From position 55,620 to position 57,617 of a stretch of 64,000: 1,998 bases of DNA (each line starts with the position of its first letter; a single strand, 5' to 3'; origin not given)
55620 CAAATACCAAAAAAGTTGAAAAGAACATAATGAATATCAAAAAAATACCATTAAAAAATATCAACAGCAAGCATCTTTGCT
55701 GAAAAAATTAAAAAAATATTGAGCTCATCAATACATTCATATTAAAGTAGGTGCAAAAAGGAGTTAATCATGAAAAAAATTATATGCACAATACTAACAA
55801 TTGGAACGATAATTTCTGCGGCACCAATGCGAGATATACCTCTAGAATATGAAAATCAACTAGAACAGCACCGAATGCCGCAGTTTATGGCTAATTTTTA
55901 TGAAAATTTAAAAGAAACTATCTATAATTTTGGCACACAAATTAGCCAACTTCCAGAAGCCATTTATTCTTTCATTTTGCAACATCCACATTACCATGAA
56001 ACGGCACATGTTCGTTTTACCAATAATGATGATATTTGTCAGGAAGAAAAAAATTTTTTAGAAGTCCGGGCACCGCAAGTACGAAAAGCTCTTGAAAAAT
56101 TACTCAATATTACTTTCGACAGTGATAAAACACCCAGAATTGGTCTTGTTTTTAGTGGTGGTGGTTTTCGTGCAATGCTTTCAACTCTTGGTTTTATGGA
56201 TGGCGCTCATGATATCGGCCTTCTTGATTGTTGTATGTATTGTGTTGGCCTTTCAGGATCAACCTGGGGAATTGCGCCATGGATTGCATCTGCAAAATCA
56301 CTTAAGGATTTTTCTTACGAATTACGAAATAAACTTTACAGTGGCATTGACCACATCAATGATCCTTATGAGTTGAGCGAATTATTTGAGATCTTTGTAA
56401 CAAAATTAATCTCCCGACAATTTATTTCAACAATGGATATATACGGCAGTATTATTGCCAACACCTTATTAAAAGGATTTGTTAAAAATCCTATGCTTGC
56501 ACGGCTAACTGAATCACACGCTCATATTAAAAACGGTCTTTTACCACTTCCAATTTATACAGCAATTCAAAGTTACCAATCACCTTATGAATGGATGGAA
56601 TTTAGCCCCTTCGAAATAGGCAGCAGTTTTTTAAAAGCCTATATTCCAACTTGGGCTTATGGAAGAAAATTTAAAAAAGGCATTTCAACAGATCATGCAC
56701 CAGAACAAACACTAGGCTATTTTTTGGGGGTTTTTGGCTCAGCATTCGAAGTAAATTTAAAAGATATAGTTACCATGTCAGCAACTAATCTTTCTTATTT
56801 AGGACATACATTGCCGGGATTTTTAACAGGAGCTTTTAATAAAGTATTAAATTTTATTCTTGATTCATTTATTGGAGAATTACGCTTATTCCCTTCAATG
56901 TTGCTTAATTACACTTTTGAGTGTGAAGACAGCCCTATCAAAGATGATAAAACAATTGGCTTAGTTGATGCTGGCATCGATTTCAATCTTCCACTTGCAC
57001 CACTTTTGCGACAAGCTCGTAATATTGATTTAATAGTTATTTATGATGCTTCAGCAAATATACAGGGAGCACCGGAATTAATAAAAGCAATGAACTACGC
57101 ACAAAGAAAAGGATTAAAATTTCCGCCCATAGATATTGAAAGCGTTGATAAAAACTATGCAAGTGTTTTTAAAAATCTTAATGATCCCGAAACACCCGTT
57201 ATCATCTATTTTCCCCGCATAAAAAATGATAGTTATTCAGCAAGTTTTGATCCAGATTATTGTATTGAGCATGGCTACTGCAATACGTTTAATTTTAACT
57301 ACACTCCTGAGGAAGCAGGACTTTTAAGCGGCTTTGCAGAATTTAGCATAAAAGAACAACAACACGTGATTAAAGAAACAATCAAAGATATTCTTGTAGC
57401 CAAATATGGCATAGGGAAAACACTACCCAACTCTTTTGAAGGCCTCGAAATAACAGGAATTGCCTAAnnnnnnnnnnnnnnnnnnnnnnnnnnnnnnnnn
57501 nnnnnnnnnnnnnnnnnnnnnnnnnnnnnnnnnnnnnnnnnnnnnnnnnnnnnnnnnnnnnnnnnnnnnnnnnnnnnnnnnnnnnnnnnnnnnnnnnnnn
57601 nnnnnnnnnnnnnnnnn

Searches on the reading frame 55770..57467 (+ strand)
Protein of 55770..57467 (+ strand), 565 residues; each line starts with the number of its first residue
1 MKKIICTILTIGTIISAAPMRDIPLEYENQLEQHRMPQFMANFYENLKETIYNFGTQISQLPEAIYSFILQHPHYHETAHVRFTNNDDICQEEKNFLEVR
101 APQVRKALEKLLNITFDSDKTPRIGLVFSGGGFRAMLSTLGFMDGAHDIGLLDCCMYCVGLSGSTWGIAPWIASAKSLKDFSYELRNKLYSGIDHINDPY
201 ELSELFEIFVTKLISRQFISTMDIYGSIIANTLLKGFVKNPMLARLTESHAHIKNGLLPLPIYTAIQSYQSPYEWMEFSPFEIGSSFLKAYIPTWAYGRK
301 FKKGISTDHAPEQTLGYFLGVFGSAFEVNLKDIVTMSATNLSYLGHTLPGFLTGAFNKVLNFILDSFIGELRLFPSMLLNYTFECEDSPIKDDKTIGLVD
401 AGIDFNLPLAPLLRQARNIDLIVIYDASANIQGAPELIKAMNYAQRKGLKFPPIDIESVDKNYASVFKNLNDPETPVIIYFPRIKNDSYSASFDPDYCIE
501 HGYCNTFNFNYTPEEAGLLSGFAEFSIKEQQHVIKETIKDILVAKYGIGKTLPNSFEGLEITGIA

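Call 65: search_protein_families(library=pfam, proteins=[window:55770-57467:+], max_evalue=0.00001)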
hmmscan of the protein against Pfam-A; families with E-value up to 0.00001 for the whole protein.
window:55770-57467:+ (565 aa): 1 family
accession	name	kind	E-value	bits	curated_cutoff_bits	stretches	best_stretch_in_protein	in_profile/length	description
PF01735.24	PLA2_B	-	1.3e-28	100.2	23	1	124-432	1-335/491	Lysophospholipase catalytic domain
